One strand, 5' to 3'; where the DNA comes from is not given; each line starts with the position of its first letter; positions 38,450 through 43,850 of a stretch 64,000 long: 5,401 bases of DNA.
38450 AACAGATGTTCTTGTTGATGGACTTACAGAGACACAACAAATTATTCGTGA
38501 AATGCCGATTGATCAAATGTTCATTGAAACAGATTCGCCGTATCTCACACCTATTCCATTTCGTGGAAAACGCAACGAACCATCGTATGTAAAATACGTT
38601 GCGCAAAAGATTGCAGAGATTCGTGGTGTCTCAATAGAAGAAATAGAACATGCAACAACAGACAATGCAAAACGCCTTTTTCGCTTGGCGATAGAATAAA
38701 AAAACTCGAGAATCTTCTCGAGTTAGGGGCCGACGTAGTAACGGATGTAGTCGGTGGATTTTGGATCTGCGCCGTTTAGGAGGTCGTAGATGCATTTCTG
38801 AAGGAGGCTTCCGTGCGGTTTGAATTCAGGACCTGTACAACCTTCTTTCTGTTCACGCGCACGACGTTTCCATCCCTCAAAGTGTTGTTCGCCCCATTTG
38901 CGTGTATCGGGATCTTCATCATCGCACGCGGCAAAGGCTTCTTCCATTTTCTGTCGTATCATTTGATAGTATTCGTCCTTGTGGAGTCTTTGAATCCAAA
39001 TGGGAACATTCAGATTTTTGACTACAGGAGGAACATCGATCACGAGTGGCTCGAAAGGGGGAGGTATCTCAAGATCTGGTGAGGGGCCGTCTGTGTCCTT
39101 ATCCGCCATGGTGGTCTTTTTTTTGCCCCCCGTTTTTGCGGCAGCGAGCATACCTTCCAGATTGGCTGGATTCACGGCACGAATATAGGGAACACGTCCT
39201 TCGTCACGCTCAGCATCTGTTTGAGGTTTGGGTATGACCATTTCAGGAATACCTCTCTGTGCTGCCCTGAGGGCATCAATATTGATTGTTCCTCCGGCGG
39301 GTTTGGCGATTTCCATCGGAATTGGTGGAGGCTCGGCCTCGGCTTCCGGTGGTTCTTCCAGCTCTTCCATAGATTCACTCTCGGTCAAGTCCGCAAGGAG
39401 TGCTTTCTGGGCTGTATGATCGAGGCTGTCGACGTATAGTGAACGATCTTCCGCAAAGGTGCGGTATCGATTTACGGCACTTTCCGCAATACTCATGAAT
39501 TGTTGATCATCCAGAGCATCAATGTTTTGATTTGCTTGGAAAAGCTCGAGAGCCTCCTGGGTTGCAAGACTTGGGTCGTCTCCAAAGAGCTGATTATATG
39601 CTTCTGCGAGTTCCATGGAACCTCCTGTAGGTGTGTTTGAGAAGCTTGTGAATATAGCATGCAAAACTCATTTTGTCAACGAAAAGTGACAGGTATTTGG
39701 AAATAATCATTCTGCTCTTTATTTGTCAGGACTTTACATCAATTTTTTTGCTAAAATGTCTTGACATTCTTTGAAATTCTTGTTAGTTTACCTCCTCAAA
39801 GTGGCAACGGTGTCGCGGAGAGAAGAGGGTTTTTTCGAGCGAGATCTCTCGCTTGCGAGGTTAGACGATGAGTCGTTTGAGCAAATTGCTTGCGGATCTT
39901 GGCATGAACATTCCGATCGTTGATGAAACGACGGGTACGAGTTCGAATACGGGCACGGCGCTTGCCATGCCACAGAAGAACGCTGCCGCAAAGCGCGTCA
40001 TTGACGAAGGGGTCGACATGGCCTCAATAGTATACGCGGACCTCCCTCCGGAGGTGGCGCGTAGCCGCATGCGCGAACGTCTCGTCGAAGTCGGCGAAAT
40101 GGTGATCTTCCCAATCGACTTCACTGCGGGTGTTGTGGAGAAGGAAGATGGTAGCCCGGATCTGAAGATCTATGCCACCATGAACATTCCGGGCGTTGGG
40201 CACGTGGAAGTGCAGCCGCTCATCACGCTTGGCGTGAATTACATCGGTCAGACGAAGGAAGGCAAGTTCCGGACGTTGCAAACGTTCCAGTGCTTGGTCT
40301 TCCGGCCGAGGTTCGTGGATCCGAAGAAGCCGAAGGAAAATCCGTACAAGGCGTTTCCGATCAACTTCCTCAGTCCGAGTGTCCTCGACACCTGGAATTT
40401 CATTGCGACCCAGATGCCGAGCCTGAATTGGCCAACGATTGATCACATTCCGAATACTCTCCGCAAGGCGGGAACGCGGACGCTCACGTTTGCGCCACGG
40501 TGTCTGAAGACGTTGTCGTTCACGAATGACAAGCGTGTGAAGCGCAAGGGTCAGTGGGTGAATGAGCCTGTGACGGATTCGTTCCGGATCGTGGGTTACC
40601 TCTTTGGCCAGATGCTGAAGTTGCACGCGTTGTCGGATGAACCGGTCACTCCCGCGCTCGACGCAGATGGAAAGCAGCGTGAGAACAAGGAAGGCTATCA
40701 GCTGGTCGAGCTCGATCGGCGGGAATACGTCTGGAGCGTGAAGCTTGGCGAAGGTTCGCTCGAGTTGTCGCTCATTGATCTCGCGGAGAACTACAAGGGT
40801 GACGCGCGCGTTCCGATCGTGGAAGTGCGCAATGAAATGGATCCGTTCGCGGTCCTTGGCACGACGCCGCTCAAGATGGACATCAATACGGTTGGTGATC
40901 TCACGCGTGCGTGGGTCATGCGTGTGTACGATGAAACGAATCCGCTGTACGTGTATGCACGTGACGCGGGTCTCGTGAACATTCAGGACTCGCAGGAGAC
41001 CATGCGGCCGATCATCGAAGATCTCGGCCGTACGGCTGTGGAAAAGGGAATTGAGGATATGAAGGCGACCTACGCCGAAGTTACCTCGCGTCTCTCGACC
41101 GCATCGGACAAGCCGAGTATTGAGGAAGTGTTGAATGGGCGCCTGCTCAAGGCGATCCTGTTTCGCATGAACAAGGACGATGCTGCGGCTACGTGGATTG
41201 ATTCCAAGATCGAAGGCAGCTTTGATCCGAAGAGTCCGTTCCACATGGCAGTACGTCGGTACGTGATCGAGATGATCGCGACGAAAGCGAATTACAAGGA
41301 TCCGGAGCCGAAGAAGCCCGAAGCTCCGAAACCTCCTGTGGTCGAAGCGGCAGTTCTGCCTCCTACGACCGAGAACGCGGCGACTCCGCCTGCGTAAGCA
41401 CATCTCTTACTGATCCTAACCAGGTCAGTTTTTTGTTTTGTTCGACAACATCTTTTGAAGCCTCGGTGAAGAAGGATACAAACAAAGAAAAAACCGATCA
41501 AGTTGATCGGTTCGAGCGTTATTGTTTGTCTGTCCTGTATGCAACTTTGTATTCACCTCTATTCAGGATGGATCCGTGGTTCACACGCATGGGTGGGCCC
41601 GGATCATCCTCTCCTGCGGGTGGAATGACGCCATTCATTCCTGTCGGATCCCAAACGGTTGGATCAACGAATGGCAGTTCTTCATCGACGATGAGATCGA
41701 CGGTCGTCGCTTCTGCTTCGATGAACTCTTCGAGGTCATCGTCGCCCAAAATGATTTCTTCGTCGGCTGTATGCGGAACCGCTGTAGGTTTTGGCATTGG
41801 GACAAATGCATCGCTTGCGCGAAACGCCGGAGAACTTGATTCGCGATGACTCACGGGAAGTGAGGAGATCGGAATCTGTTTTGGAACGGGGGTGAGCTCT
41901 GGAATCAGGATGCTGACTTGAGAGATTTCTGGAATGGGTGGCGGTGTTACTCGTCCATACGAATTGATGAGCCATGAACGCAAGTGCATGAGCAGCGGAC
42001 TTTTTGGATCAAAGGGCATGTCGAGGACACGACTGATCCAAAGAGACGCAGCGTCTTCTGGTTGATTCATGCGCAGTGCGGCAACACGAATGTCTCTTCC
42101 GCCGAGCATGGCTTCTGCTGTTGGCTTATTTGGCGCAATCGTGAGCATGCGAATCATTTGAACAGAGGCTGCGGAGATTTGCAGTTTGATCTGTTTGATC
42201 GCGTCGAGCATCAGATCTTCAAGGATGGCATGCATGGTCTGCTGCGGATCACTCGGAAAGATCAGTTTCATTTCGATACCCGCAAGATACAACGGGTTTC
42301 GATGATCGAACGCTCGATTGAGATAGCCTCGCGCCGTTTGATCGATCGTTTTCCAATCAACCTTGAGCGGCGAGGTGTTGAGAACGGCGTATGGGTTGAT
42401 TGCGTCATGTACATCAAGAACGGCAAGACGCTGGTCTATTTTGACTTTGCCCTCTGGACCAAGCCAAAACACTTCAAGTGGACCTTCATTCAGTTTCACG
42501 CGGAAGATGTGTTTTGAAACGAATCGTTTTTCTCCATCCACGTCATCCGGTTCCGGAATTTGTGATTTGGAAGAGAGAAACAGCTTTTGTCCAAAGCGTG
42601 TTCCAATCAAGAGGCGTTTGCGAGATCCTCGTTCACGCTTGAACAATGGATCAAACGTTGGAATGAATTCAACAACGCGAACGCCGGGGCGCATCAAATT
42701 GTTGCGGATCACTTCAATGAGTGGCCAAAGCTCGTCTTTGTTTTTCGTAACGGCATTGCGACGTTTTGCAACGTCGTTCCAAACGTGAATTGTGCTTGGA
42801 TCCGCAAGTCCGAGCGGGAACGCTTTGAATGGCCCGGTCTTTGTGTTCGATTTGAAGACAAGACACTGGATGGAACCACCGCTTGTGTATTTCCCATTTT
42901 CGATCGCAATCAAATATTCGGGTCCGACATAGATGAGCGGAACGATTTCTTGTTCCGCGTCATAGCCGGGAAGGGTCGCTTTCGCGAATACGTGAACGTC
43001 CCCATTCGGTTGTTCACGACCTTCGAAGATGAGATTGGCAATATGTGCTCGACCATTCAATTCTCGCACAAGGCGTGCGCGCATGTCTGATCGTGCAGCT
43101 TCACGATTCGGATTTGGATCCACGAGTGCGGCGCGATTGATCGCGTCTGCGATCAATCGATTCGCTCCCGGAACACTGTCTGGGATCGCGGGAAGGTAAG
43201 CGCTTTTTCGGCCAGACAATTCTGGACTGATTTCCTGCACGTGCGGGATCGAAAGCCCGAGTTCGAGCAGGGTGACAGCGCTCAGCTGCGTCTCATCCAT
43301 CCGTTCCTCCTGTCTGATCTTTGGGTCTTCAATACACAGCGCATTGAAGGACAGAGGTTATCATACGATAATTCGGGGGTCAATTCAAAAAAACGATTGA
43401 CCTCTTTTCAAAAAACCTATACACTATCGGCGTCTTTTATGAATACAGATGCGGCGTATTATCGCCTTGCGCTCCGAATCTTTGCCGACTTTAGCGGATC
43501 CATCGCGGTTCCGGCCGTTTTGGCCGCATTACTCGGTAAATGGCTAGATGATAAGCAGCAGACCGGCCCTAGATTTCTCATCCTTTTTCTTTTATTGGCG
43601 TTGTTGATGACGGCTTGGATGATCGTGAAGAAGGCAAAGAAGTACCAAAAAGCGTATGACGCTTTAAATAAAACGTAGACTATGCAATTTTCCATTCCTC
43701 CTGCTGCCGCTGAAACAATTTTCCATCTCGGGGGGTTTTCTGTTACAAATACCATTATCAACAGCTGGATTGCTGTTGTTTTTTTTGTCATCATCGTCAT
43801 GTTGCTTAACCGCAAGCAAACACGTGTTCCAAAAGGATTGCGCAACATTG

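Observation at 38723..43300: Convergent pair of large paralogous hypothetical proteins (P1 509 aa, P2 593 aa) plus a divergent acidic Pro-rich protein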

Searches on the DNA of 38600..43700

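Call 56: search_rna_families(source=window, start=38600, end=43700, threshold=evalue, max_evalue=1)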
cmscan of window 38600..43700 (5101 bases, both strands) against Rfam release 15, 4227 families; matches with E-value up to 1: 0.
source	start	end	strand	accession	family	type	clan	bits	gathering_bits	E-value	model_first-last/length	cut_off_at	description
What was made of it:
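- Tried and rejected: Rfam found no RNA family in 38600-43700 (call 56).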

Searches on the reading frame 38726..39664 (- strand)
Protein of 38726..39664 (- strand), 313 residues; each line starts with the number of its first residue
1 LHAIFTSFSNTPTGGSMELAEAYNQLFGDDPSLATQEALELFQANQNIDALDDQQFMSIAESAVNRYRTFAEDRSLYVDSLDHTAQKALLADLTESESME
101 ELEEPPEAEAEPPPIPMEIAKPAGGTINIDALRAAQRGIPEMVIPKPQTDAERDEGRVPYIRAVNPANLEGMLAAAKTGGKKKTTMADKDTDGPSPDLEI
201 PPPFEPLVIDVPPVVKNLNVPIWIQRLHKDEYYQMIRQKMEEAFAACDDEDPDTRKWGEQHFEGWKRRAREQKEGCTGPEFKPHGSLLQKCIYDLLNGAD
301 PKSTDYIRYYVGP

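Call 4: search_protein_families(library=pfam, proteins=[window:38726-39664:-], max_evalue=1)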
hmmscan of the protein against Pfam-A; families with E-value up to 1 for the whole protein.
window:38726-39664:- (313 aa): 0 families
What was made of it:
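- Checked: Motifs: no Walker or other Pfam domain is found (call 4).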

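Call 5: search_protein_families(library=phrogs, proteins=[window:38726-39664:-], max_evalue=1)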
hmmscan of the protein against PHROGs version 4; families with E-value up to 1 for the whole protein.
window:38726-39664:- (313 aa): 1 family
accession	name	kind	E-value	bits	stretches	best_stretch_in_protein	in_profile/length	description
phrog_7733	-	unknown function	0.014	16.2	1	6-43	6-38/41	-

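Call 7: search_protein_families(library=ncbifam, proteins=[window:38726-39664:-], max_evalue=1)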
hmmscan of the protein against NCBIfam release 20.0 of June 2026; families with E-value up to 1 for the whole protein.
window:38726-39664:- (313 aa): 0 families
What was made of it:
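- Closest known: Specificity-group loci of co-evolving partners. Different: None of these domains is present here (calls 4, 7).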

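Call 8: search_protein_families(library=padloc, proteins=[window:38726-39664:-], max_evalue=1)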
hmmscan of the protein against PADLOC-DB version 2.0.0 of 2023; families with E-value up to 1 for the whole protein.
window:38726-39664:- (313 aa): 0 families
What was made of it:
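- No PHROGs or PADLOC match (calls 5, 8).
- Tried and rejected: Pfam, NCBIfam, PHROGs and PADLOC scans of P1, P2 and P3 gave nothing usable (calls 4, 5, 7, 8).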

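Call 64: find_homologous_proteins(query=A4, max_evalue=0.001)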
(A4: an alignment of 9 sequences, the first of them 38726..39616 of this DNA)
Query A4 (9 sequences) (297 aa, profile of the alignment): 4 proteins with E <= 0.001 among 8000 candidates.
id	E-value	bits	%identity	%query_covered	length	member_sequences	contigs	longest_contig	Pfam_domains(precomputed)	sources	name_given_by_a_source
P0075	2.3e-95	338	100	100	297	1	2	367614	-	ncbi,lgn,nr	ncbi:MAG: hypothetical protein NTX72_03395 [Candidatus Uhrbacteria bacterium]|nr:hypothetical protei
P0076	4.3e-93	330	64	100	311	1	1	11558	-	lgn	-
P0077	2.1e-89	318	27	27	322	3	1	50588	-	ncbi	-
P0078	2.5e-70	256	59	100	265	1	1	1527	-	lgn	-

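Call 79: search_solved_structures(query=A4, max_evalue=1)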
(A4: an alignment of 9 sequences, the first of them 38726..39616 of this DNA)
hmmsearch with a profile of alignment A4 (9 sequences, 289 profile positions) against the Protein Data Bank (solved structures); distinct sequences matched with E-value up to 1: 1.
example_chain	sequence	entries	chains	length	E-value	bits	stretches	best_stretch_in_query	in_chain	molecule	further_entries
6sa8_A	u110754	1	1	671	0.83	12.6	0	60-122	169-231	ring-like DARPin-Armadillo fusion H83_D01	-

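Call 80: search_protein_families(library=pfam, alignment_id=A4, max_evalue=0.01)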
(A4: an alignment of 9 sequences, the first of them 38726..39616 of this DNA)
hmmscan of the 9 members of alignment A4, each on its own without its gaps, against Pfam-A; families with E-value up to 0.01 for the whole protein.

A. member 1, window:38726-39616:- (297 aa): 0 families

B. families by the number of members that match (of 9 scanned): 1 family
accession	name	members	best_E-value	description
PF24481.2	CT398_CC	1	0.00061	CT398-like coiled coil hairpin domain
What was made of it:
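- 38723..39616 (-): P3: 297-aa acidic partner protein with a conserved N-terminal domain, a variable acidic/Pro-rich region that aligns poorly between loci, and a conserved C-terminal domain. No Pfam or PDB hit (calls 4, 79, 80).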
